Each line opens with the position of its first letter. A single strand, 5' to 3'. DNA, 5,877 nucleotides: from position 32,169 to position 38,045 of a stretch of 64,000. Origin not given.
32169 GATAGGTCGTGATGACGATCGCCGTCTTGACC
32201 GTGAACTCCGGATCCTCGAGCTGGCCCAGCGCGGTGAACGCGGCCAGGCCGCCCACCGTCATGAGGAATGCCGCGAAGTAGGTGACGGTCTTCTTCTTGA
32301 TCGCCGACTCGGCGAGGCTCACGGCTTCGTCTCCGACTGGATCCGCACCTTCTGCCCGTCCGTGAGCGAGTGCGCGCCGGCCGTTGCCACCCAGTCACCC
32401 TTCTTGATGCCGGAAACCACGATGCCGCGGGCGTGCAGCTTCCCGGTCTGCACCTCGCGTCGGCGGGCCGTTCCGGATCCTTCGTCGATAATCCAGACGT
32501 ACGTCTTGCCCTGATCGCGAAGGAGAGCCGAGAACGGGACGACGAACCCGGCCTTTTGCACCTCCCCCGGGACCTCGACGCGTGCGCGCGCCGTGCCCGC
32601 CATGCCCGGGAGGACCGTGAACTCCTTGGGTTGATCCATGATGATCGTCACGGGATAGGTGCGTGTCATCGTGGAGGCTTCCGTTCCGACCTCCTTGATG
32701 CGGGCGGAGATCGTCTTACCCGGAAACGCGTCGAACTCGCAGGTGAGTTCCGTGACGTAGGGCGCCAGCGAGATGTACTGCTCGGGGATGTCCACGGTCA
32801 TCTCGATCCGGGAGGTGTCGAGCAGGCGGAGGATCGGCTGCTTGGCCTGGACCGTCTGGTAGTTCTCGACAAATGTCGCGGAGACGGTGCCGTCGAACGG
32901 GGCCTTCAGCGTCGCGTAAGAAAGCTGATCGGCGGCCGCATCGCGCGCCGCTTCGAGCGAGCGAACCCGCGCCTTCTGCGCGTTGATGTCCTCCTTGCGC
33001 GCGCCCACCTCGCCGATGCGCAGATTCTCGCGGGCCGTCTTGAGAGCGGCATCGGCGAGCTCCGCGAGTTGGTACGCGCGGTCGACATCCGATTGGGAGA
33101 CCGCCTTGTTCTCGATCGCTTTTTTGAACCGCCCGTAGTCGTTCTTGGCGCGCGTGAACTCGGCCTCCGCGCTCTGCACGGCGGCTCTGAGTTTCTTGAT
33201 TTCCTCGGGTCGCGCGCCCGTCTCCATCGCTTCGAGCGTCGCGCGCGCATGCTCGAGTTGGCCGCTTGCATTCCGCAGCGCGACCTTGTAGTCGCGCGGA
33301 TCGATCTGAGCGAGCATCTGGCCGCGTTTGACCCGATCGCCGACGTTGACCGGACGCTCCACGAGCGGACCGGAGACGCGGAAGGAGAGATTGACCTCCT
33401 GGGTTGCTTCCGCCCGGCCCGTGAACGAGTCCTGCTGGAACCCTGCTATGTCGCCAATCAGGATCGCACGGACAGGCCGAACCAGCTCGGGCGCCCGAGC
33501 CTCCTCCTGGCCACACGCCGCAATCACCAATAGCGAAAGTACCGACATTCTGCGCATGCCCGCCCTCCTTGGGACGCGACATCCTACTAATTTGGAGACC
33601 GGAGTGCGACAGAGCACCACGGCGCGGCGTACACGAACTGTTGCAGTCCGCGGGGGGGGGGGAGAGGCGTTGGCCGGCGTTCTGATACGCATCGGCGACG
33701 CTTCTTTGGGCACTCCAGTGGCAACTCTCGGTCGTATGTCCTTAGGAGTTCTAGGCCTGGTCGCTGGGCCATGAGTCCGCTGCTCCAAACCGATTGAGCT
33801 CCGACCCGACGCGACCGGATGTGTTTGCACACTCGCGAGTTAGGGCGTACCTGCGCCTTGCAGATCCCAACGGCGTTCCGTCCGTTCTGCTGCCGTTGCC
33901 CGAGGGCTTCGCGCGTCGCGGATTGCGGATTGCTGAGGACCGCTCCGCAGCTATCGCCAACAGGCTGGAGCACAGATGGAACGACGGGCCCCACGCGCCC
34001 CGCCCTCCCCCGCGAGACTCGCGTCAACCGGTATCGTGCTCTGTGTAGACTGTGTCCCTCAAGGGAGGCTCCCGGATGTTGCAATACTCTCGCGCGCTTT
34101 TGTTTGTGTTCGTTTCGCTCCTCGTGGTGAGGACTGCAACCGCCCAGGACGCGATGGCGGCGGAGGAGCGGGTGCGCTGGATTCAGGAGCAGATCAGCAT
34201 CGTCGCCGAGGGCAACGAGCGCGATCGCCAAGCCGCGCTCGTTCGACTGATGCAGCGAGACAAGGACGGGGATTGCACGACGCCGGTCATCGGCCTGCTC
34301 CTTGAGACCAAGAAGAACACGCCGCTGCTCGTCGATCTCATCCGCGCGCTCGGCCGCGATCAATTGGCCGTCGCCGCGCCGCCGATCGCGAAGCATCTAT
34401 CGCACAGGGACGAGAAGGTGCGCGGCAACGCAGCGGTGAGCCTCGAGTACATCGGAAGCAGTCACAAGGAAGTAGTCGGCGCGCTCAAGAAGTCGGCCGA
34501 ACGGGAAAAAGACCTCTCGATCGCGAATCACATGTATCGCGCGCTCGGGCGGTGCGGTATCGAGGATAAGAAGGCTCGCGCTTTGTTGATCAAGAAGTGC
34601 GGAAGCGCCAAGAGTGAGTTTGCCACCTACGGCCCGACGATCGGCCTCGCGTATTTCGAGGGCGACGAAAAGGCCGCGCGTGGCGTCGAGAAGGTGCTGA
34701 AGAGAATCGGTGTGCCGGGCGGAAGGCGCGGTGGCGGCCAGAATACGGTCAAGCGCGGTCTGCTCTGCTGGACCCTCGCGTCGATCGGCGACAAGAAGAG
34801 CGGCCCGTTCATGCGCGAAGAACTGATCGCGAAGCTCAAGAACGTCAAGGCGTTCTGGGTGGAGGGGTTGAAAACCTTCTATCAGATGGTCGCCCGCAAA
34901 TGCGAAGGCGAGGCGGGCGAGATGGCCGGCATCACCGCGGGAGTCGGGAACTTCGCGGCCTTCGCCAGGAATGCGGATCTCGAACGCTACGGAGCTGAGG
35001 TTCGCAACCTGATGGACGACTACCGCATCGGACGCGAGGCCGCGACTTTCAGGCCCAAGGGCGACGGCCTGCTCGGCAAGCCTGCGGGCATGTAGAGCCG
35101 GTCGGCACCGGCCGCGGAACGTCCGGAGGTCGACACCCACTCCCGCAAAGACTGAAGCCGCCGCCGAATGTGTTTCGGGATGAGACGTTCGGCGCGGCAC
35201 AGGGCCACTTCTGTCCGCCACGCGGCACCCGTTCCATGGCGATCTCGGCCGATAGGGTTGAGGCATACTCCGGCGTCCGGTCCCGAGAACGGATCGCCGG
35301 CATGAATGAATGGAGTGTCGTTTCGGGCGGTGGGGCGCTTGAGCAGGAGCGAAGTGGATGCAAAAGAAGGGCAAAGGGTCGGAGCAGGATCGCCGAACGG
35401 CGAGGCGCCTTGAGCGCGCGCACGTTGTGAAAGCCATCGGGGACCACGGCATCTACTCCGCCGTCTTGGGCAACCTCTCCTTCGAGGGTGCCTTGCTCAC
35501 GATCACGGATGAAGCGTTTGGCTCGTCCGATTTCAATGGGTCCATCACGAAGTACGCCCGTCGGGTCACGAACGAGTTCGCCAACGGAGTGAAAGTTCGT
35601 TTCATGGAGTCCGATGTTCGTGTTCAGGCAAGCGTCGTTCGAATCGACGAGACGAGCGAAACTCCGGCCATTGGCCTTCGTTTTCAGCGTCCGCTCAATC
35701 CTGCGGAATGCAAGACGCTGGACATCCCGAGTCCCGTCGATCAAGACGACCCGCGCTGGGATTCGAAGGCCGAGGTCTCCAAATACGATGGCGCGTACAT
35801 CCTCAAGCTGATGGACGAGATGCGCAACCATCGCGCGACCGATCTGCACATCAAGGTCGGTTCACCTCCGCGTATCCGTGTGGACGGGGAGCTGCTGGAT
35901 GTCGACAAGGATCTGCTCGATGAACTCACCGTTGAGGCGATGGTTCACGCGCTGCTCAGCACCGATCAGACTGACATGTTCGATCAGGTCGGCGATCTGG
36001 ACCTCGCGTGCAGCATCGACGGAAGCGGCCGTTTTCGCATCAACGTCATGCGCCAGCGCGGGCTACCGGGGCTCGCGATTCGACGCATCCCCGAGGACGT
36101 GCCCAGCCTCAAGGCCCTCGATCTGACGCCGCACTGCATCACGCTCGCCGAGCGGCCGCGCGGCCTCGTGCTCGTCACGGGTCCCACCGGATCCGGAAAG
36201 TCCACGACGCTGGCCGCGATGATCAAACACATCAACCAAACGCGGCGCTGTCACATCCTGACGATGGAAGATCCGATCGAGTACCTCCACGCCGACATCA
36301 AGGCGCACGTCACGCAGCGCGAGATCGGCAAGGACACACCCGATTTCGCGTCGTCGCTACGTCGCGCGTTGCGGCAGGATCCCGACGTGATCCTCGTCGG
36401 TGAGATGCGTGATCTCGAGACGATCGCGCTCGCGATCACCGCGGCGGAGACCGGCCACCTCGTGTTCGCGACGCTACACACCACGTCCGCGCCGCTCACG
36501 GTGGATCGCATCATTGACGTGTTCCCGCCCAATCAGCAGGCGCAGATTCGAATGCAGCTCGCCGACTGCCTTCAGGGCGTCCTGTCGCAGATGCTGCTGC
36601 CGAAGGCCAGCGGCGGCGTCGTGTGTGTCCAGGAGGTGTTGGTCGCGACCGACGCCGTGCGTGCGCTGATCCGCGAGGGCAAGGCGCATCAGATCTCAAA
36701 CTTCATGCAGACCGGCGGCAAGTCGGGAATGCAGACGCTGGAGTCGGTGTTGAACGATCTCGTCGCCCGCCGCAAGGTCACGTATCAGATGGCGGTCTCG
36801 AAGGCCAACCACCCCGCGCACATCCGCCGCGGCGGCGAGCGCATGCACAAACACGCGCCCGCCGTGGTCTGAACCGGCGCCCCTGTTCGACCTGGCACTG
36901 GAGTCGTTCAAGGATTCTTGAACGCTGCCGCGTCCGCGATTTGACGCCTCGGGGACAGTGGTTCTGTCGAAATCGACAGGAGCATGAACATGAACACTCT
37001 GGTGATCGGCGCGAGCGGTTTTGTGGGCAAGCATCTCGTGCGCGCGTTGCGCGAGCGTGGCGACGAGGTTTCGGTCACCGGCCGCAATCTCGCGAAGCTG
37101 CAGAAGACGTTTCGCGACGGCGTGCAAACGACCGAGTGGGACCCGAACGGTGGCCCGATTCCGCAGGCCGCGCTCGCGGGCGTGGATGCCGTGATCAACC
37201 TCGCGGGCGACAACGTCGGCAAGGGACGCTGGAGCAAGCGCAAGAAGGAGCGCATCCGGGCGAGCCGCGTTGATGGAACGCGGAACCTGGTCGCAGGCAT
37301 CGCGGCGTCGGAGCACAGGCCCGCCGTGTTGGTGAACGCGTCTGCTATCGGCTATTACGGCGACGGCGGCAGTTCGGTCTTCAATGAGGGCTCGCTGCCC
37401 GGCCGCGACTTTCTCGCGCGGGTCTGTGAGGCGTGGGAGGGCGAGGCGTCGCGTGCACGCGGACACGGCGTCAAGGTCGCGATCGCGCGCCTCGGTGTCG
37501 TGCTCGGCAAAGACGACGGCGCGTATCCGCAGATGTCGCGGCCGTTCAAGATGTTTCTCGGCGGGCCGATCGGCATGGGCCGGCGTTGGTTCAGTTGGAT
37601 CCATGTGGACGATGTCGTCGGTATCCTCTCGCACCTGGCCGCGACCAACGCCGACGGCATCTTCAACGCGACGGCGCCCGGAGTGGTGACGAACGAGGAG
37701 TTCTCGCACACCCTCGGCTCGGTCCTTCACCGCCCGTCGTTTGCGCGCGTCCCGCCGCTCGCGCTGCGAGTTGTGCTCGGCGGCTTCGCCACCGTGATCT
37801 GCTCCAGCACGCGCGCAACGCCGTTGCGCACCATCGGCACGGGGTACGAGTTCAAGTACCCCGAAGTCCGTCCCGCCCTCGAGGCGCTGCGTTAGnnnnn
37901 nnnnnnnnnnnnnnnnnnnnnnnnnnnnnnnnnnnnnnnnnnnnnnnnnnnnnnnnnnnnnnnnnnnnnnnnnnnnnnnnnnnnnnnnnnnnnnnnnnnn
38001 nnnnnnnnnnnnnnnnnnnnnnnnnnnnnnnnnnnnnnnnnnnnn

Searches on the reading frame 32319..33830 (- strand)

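Call 33: search_protein_families(library=pfam, proteins=[window:32319-33830:-], max_evalue=0.00001)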
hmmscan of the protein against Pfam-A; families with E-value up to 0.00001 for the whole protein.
window:32319-33830:- (503 aa): 2 families
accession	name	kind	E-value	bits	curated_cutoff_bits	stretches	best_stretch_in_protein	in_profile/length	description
PF16576.10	HlyD_D23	-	3e-16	59.8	30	1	146-403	20-206/214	Barrel-sandwich domain of CusB or HlyD membrane-fusion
PF13437.12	HlyD_3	-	8.5e-16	59.1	22.2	1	307-403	1-100/106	HlyD family secretion protein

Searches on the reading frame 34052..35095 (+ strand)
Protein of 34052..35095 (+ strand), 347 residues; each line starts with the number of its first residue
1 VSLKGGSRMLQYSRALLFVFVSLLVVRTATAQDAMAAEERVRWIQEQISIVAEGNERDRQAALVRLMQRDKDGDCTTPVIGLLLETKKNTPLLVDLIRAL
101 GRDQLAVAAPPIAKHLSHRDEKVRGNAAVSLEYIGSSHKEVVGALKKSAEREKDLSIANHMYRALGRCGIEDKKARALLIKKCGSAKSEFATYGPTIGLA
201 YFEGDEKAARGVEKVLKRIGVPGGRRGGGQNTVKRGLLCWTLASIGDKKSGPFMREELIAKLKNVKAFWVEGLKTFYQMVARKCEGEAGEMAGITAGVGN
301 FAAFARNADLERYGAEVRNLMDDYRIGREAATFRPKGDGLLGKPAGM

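Call 33: search_protein_families(library=pfam, proteins=[window:34052-35095:+], max_evalue=0.00001)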
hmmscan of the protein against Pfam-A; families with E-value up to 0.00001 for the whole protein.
window:34052-35095:+ (347 aa): 1 family
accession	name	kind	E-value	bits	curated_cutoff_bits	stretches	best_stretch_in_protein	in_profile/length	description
PF13646.12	HEAT_2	-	2.3e-08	34.6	27.7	0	110-181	2-69/88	HEAT repeats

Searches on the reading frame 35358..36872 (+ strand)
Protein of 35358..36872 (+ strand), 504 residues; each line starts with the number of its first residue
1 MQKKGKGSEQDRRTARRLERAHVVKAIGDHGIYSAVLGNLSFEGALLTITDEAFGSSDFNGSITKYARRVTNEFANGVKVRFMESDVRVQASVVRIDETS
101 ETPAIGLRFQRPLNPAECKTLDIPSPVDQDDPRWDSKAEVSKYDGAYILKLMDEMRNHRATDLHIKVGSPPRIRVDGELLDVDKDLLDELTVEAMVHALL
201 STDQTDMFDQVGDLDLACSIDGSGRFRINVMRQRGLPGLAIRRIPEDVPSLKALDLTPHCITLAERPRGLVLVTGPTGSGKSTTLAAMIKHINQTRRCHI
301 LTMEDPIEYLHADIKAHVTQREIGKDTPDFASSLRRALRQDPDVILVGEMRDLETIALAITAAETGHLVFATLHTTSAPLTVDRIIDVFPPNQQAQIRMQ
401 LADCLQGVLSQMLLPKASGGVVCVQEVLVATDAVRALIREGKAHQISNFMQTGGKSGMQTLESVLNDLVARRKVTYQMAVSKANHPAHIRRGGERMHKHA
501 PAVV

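Call 33: search_protein_families(library=pfam, proteins=[window:35358-36872:+], max_evalue=0.00001)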
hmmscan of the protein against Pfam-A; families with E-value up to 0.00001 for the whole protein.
window:35358-36872:+ (504 aa): 1 family
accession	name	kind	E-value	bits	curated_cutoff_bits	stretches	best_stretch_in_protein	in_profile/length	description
PF00437.27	T2SSE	-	7.2e-48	163.5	24.9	1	148-494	12-355/370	Type II/IV secretion system protein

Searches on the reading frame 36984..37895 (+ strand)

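Call 33: search_protein_families(library=pfam, proteins=[window:36984-37895:+], max_evalue=0.00001)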
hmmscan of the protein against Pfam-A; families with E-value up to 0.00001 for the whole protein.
window:36984-37895:+ (303 aa): 5 families
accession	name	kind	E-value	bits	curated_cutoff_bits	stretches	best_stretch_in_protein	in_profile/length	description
PF01370.27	Epimerase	-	1.4e-19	70.9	20.9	1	6-223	2-229/240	NAD dependent epimerase/dehydratase family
PF08338.16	DUF1731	-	1.1e-12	47.9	27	1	256-302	1-47/47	Domain of unknown function (DUF1731)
PF13460.12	NAD_binding_10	-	2.1e-09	38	27.2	1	9-127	1-104/184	NAD(P)H-binding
PF01073.25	3Beta_HSD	-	1e-06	28.5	22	1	6-127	1-122/280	3-beta hydroxysteroid dehydrogenase/isomerase family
PF05368.20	NmrA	-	3e-06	27.5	27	1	5-75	5-78/298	NmrA-like family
